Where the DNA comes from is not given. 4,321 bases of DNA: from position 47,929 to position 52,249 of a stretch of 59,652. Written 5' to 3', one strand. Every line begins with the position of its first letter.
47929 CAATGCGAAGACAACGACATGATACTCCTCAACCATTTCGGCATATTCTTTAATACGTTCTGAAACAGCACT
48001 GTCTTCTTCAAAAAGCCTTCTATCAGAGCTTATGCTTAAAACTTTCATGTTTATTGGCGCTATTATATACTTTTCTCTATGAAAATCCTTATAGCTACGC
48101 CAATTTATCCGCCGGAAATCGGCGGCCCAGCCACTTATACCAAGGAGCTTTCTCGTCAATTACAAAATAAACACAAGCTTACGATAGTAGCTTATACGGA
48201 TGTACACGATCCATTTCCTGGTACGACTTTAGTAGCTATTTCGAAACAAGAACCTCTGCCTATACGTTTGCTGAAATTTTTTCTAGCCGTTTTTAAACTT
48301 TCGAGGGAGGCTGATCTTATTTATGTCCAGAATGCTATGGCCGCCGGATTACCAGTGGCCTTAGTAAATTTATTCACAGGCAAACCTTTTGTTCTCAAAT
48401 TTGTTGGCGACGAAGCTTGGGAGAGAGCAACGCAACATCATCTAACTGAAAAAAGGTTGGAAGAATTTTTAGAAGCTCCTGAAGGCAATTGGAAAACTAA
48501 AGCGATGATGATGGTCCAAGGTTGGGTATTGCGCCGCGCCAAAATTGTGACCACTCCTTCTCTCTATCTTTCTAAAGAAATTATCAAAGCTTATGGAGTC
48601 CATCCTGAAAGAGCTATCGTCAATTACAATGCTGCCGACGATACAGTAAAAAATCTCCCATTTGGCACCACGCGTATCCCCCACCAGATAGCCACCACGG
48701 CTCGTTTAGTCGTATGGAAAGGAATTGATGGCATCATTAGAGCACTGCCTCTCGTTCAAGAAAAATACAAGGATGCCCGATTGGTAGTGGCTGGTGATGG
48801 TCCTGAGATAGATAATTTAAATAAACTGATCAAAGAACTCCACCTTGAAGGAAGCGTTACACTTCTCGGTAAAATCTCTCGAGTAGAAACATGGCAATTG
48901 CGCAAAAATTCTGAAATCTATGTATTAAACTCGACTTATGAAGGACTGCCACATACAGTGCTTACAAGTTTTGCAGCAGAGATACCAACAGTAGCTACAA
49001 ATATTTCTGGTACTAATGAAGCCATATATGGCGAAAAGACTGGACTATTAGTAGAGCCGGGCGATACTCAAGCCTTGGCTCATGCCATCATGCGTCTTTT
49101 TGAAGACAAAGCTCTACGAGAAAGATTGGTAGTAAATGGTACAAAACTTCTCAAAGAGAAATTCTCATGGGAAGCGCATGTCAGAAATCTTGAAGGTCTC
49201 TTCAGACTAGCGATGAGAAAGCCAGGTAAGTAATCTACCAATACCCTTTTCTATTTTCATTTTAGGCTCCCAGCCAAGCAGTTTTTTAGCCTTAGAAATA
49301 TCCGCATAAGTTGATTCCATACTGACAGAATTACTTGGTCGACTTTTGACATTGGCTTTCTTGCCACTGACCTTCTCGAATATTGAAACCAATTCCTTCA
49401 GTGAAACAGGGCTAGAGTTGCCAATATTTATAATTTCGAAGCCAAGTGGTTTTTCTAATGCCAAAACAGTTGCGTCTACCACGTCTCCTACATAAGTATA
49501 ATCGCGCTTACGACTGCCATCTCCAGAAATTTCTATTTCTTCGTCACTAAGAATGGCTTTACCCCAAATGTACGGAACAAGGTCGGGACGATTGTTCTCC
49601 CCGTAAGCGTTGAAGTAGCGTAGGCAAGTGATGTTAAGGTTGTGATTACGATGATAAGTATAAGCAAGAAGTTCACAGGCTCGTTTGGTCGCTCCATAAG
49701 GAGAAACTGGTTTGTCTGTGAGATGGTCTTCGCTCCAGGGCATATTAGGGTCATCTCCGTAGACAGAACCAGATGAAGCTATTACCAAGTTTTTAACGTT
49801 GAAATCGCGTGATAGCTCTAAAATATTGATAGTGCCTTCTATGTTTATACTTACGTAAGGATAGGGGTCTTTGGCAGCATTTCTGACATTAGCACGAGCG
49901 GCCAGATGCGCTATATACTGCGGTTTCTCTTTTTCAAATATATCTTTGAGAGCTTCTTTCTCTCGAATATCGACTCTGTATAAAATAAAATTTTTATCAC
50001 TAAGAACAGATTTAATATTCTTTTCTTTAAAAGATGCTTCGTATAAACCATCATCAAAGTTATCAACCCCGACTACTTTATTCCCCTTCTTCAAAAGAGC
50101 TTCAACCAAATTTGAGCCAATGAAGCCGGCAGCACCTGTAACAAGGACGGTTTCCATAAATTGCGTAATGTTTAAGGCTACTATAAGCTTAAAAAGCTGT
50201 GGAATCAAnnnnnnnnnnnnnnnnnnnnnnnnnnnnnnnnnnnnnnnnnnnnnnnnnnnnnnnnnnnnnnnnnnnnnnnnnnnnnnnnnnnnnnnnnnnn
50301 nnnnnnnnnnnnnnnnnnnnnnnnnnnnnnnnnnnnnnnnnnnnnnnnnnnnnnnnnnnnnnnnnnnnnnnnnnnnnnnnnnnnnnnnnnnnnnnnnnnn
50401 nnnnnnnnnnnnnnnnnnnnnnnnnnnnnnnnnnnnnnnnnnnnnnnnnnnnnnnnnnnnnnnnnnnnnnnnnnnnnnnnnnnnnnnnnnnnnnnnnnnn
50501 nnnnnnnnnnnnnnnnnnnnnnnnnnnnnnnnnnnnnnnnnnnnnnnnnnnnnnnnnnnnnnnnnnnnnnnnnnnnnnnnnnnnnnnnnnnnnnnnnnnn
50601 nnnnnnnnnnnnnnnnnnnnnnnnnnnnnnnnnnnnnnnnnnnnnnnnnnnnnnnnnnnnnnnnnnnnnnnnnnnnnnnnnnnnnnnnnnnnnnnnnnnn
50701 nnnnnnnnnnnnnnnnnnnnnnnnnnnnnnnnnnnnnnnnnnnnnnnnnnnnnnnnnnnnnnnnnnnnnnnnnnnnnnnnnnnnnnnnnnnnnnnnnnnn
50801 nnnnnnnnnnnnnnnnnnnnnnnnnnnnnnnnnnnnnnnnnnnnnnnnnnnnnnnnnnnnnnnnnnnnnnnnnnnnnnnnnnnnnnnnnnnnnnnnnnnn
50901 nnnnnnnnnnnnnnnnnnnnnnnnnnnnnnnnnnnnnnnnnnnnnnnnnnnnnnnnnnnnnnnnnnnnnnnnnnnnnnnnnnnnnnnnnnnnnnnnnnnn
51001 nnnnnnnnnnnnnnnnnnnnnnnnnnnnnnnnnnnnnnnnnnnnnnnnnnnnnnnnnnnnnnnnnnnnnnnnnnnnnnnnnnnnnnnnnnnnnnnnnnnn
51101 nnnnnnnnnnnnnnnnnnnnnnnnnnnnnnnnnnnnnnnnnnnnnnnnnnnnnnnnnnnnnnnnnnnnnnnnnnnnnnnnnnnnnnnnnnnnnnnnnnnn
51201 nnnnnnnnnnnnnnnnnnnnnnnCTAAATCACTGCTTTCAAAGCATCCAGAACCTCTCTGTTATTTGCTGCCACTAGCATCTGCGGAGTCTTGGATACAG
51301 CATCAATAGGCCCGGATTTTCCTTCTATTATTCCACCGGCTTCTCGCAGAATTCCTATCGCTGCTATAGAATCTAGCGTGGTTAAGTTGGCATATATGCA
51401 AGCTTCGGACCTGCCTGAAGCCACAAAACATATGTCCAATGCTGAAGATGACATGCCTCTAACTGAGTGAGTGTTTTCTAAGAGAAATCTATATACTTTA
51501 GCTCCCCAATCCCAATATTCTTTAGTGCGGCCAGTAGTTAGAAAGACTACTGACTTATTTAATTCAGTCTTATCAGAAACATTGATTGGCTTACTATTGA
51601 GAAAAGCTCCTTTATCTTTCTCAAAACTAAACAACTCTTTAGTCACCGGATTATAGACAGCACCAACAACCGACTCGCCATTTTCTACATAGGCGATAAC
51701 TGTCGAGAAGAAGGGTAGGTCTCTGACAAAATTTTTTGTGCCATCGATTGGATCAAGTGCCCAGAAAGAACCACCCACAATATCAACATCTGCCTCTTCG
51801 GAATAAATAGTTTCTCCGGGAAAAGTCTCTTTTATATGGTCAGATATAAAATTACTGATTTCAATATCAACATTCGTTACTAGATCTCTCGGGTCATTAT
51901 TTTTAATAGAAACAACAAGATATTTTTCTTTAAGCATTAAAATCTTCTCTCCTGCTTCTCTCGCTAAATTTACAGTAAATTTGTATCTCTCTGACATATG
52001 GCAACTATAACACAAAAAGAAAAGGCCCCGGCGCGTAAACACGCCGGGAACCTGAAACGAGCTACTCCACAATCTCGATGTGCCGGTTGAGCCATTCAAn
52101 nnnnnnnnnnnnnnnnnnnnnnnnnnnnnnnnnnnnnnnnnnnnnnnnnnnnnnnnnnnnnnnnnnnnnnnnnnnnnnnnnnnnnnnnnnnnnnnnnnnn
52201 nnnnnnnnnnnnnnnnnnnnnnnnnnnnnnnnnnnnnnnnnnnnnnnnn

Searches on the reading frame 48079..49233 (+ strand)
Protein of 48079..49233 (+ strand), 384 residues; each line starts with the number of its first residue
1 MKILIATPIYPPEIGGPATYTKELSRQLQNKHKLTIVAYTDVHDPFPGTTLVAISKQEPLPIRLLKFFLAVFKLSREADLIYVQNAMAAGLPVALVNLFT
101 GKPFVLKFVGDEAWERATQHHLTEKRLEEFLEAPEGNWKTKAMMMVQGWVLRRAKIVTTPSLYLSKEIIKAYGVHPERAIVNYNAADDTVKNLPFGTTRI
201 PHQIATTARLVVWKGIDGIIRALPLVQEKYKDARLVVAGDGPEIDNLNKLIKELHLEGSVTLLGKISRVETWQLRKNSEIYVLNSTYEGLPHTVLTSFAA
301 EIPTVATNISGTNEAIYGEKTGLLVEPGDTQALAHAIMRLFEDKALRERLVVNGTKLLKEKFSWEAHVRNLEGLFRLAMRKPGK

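Call 85: search_protein_families(library=pfam, proteins=[window:48079-49233:+], max_evalue=0.0001)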
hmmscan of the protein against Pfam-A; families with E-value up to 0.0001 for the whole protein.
window:48079-49233:+ (384 aa): 4 families
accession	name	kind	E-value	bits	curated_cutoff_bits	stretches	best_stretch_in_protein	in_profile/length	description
PF00534.26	Glycos_transf_1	-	4.4e-38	130.9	26.4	1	204-356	18-171/172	Glycosyl transferases group 1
PF13692.12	Glyco_trans_1_4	-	6.8e-30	104.6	27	1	203-343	3-142/142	Glycosyl transferases group 1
PF13439.12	Glyco_transf_4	-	1.3e-12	48.5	28.5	1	14-188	1-168/170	Glycosyltransferase Family 4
PF13579.12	Glyco_trans_4_4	-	1.8e-11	45.1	29.7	1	15-184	1-157/158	Glycosyl transferase 4-like domain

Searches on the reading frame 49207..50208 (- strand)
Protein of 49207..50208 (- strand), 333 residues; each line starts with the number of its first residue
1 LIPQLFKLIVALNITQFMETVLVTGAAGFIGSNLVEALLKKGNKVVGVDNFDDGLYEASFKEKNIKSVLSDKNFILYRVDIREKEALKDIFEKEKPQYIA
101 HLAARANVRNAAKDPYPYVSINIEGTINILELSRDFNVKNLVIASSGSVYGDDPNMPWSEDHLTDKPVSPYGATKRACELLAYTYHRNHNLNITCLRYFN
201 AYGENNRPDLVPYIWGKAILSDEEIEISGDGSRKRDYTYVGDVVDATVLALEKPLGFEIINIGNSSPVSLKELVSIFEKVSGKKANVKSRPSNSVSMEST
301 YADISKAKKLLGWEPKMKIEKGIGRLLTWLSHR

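Call 85: search_protein_families(library=pfam, proteins=[window:49207-50208:-], max_evalue=0.0001)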
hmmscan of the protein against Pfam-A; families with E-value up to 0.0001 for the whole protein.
window:49207-50208:- (333 aa): 9 families
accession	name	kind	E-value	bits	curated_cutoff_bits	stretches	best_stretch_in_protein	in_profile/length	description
PF16363.11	GDP_Man_Dehyd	-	6.9e-60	203.7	27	1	22-323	1-329/332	GDP-mannose 4,6 dehydratase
PF01370.27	Epimerase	-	4.6e-59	200.2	20.9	1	21-263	1-240/240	NAD dependent epimerase/dehydratase family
PF01073.25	3Beta_HSD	-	2.3e-22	79.8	22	1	22-252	1-230/280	3-beta hydroxysteroid dehydrogenase/isomerase family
PF02719.21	Polysacc_synt_2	-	5.8e-20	72.1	20.2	1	21-285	1-251/293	Polysaccharide biosynthesis protein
PF04321.23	RmlD_sub_bind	-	1.7e-18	67.1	27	1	20-268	2-218/287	RmlD substrate binding domain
PF07993.18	NAD_binding_4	-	6.7e-11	42.3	20.1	1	23-198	1-204/258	Male sterility protein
PF05368.20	NmrA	-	5.1e-07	30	27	0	19-93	3-69/298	NmrA-like family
PF00106.31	adh_short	-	9.7e-07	28.9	26.6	1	20-99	2-78/195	short chain dehydrogenase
PF13460.12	NAD_binding_10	-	6e-05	23.4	27.2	0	25-198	1-143/184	NAD(P)H-binding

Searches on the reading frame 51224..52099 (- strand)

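Call 85: search_protein_families(library=pfam, proteins=[window:51224-52099:-], max_evalue=0.0001)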
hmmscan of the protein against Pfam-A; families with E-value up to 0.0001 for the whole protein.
window:51224-52099:- (291 aa): 1 family
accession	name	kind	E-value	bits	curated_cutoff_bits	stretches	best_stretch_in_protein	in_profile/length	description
PF00459.30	Inositol_P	-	2.1e-49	168.9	27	1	35-276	2-252/271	Inositol monophosphatase family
